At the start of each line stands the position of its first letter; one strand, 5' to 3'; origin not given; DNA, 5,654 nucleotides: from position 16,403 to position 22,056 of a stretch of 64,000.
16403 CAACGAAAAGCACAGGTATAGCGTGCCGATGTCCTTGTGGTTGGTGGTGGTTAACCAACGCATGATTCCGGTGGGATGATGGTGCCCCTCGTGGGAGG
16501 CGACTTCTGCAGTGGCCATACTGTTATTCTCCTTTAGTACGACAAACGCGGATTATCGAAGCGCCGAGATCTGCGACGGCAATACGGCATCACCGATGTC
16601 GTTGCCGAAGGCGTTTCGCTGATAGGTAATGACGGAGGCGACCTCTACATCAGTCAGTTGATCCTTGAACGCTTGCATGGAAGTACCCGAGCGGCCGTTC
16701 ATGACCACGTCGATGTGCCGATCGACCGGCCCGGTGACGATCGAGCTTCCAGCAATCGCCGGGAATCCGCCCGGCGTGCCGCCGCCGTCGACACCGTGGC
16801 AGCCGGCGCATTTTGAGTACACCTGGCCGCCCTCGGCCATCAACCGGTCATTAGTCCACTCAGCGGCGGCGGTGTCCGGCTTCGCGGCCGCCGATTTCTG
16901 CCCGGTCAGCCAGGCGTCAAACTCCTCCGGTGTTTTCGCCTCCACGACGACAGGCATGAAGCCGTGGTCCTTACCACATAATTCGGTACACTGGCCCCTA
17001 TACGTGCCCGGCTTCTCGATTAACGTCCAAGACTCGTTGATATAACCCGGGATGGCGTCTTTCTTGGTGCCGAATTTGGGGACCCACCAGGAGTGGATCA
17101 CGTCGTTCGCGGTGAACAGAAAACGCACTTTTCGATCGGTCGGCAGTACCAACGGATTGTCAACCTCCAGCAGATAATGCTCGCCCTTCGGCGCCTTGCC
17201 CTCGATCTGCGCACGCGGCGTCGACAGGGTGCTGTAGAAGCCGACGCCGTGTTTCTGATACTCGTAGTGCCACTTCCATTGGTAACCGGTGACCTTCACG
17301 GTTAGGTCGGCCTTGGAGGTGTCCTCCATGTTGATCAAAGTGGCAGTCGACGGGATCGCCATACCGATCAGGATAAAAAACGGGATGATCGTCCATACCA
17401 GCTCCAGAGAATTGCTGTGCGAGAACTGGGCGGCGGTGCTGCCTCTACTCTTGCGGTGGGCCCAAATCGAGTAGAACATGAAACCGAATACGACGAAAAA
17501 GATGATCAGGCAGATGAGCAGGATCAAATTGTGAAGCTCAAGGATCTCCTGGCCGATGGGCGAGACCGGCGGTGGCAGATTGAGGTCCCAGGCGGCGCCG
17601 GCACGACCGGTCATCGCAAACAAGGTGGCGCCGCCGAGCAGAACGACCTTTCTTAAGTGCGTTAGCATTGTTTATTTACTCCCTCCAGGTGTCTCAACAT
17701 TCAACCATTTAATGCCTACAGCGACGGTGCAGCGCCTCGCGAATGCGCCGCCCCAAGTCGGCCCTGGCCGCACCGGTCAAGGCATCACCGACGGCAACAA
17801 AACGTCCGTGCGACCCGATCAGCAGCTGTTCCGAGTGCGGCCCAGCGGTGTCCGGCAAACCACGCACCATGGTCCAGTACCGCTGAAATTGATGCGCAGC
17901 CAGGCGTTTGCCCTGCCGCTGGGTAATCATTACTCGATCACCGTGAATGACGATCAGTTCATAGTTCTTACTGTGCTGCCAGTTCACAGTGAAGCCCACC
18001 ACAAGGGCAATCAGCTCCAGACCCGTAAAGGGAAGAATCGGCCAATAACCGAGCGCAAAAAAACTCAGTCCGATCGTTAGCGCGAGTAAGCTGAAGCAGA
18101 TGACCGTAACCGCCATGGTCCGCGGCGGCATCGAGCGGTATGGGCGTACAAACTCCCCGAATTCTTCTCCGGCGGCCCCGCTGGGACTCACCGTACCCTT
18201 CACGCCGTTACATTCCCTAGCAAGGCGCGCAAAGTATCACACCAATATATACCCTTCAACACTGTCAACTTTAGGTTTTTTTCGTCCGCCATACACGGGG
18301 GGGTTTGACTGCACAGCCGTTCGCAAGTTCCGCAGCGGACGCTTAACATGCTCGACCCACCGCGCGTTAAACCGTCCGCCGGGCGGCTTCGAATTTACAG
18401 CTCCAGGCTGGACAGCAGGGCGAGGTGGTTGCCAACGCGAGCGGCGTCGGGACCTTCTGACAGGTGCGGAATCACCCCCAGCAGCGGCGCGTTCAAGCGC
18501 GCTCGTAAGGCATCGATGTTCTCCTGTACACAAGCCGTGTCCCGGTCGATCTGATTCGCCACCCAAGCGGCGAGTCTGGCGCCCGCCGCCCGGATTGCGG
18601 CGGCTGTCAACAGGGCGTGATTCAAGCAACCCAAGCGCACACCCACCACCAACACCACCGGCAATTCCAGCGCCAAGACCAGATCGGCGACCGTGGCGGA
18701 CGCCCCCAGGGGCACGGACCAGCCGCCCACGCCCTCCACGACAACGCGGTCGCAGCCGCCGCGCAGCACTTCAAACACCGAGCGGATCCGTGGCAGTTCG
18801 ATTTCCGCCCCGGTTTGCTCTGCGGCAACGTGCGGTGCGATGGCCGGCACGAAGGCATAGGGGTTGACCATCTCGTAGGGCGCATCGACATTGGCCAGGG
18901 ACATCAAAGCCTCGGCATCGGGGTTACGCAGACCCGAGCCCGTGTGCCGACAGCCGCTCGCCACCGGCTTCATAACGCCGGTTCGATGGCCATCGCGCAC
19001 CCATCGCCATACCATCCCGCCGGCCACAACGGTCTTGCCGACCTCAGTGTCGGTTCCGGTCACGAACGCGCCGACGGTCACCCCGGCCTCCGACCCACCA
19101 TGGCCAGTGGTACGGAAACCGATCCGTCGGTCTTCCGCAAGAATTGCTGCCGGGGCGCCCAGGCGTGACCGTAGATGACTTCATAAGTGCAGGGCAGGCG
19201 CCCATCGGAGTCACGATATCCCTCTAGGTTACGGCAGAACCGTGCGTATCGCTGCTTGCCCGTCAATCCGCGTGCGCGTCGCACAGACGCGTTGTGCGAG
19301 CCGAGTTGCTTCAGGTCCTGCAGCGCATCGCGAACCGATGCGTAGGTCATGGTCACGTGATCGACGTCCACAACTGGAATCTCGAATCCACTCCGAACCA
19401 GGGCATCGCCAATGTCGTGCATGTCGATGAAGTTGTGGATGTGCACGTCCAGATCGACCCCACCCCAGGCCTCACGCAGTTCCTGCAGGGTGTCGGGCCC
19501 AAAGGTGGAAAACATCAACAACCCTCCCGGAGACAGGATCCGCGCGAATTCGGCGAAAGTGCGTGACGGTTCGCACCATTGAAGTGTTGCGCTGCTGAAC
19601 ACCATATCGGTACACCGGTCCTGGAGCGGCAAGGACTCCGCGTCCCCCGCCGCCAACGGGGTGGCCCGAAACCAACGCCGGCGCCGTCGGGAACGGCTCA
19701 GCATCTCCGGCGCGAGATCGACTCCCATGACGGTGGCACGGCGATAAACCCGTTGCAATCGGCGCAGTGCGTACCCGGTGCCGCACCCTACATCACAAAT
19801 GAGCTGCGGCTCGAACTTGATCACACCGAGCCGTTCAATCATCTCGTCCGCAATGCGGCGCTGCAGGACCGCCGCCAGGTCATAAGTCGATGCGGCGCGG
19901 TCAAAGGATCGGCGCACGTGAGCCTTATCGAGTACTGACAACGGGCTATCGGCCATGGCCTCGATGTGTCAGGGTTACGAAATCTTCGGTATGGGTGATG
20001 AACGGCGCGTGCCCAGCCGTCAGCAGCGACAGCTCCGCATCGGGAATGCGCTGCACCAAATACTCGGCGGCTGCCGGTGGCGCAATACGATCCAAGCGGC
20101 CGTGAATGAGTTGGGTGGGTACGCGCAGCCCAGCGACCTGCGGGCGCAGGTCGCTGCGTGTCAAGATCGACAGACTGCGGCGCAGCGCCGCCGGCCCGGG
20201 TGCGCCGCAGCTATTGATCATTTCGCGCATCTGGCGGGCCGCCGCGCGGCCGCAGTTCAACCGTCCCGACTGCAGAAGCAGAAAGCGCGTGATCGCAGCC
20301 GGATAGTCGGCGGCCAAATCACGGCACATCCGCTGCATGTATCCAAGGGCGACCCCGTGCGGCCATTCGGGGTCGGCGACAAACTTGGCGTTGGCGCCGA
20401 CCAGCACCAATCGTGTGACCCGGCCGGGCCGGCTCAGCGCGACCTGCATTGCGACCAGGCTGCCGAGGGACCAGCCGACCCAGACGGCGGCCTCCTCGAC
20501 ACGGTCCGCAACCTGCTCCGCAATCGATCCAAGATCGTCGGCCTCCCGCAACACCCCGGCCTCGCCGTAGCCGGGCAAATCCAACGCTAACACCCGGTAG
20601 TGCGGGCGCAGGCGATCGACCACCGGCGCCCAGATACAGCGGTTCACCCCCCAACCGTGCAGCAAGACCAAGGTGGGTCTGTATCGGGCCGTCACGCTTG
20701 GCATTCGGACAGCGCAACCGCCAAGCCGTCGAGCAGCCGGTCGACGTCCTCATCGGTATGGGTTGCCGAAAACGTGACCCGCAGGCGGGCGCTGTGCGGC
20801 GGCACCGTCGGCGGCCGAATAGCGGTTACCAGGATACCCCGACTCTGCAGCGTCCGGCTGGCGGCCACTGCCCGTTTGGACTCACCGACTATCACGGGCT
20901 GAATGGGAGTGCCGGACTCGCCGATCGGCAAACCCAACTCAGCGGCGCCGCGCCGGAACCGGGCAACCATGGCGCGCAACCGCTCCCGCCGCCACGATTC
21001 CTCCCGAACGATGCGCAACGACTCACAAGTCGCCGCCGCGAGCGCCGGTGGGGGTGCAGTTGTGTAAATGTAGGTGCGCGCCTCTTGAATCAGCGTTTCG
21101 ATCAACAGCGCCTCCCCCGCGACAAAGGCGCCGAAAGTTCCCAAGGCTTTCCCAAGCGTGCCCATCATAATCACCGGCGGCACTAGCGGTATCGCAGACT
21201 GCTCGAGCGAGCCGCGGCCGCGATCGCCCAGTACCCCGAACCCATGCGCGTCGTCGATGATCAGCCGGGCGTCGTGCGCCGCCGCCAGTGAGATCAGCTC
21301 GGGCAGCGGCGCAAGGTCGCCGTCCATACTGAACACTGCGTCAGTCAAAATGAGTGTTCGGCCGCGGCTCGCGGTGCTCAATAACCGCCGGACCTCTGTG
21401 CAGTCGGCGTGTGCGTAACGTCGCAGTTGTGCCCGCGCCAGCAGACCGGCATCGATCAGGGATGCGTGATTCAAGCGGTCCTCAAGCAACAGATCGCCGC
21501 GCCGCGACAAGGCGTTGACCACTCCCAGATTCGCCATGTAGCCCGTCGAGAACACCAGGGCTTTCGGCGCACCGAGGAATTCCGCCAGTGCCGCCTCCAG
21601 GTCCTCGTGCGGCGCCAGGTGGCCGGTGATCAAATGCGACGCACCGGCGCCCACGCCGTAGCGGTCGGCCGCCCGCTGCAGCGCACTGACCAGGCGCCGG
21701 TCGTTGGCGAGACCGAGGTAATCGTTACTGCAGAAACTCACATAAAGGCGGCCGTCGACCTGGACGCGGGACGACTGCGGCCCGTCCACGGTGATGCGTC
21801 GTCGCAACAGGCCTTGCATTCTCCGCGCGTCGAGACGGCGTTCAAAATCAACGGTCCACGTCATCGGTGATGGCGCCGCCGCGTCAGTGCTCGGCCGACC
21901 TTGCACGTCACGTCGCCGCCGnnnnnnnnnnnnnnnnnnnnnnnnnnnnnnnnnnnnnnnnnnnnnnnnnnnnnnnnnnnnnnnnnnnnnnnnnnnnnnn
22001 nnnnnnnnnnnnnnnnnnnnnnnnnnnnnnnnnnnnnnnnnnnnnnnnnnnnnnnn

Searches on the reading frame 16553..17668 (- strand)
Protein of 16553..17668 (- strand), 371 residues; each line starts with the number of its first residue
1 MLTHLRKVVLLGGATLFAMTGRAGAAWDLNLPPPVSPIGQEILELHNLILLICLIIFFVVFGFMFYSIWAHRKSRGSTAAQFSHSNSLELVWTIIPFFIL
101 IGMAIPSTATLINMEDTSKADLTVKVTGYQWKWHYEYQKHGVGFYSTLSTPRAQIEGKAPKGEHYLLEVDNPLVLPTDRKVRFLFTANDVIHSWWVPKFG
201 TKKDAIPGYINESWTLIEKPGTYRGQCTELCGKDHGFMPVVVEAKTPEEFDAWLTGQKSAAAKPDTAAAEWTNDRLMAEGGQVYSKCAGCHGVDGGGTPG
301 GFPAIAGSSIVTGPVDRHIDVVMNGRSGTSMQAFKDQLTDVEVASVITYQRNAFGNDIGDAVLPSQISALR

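Call 86: search_protein_families(library=pfam, proteins=[window:16553-17668:-], max_evalue=0.01)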
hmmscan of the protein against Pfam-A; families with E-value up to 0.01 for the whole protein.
window:16553-17668:- (371 aa): 4 families
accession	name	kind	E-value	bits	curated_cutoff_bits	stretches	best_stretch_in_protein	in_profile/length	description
PF00116.26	COX2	-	5.3e-37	126.8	22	1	122-244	1-119/120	Cytochrome C oxidase subunit II, periplasmic domain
PF02790.20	COX2_TM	-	7.1e-18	65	22.8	1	26-107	3-85/88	Cytochrome C oxidase subunit II, transmembrane domain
PF13442.11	Cytochrome_CBB3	-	2e-08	34.9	27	1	278-349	4-67/68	Cytochrome C oxidase, cbb3-type, subunit III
PF00034.26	Cytochrom_C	-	3.3e-07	32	21.3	1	278-349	2-85/90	Cytochrome c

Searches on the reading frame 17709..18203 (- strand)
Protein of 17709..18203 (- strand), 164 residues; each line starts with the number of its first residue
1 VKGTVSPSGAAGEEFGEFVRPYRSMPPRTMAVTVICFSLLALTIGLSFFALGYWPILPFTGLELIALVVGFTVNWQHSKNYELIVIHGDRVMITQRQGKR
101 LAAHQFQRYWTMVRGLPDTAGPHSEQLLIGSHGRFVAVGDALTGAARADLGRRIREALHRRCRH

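Call 82: search_protein_families(library=pfam, proteins=[window:17709-18203:-], max_evalue=0.00001)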
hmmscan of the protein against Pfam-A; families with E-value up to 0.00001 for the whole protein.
window:17709-18203:- (164 aa): 1 family
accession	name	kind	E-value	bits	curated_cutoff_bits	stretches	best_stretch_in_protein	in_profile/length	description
PF10003.15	DUF2244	-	4.4e-31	107.9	27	1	20-158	2-138/138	Integral membrane protein (DUF2244)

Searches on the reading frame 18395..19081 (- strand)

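Call 83: search_protein_families(library=pfam, proteins=[window:18395-19081:-], max_evalue=0.00001)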
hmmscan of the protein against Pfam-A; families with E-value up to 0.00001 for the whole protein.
window:18395-19081:- (228 aa): 2 families
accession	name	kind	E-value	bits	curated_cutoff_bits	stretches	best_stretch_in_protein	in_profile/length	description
PF13500.12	AAA_26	-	1.5e-41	142.9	27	1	6-208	4-192/198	AAA domain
PF01656.29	CbiA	-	1e-07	32.4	25.4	1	6-213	2-118/125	CobQ/CobB/MinD/ParA nucleotide binding domain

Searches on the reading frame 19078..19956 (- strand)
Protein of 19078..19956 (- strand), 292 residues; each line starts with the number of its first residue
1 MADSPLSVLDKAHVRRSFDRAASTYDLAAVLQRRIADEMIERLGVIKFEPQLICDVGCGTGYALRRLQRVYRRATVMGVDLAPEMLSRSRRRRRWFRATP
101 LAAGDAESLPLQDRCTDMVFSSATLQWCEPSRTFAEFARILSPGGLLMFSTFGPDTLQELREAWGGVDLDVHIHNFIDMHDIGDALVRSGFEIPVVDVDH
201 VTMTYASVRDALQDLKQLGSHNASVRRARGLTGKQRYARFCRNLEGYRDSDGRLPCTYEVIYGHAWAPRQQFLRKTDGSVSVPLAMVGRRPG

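Call 83: search_protein_families(library=pfam, proteins=[window:19078-19956:-], max_evalue=0.00001)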
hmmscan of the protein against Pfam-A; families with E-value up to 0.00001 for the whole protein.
window:19078-19956:- (292 aa): 6 families
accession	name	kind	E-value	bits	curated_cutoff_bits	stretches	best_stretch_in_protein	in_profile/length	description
PF08241.18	Methyltransf_11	-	3.5e-22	79.3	21.2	1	55-149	2-95/95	Methyltransferase domain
PF13649.12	Methyltransf_25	-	5.1e-19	69.2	27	1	53-145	1-97/97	Methyltransferase domain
PF13847.12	Methyltransf_31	-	4.3e-17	62.6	27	1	53-161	7-119/145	Methyltransferase domain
PF13489.12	Methyltransf_23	-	4.1e-14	53.1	27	1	32-193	6-161/164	Methyltransferase domain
PF08242.18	Methyltransf_12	-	9.8e-12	45.9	30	1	55-147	2-98/98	Methyltransferase domain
PF01209.24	Ubie_methyltran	-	6.3e-09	36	20.1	1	9-164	4-166/233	ubiE/COQ5 methyltransferase family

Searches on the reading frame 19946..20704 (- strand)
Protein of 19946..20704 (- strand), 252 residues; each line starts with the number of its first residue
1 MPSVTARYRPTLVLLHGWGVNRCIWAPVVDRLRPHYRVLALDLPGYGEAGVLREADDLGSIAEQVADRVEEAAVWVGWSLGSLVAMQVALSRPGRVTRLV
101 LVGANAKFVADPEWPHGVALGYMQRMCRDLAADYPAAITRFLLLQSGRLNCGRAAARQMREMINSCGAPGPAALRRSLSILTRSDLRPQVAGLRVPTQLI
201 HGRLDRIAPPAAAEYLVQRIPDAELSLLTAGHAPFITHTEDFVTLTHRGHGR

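Call 83: search_protein_families(library=pfam, proteins=[window:19946-20704:-], max_evalue=0.00001)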
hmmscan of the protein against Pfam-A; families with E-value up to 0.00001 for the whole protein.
window:19946-20704:- (252 aa): 3 families
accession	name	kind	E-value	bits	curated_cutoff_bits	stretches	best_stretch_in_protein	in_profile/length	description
PF00561.26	Abhydrolase_1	-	3.8e-24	86.1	25.8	1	10-238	1-244/245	alpha/beta hydrolase fold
PF12697.13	Abhydrolase_6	-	1.6e-20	75.1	26.3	1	12-243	1-215/217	Alpha/beta hydrolase family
PF12146.15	Hydrolase_4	-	1.1e-13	51.5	27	1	9-225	4-222/239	Serine aminopeptidase, S33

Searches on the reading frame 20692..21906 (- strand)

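Call 83: search_protein_families(library=pfam, proteins=[window:20692-21906:-], max_evalue=0.00001)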
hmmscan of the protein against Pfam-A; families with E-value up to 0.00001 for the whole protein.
window:20692-21906:- (404 aa): 1 family
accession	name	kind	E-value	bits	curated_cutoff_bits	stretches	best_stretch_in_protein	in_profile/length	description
PF00155.27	Aminotran_1_2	-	6.5e-54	183.9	19.7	1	56-394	4-360/361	Aminotransferase class I and II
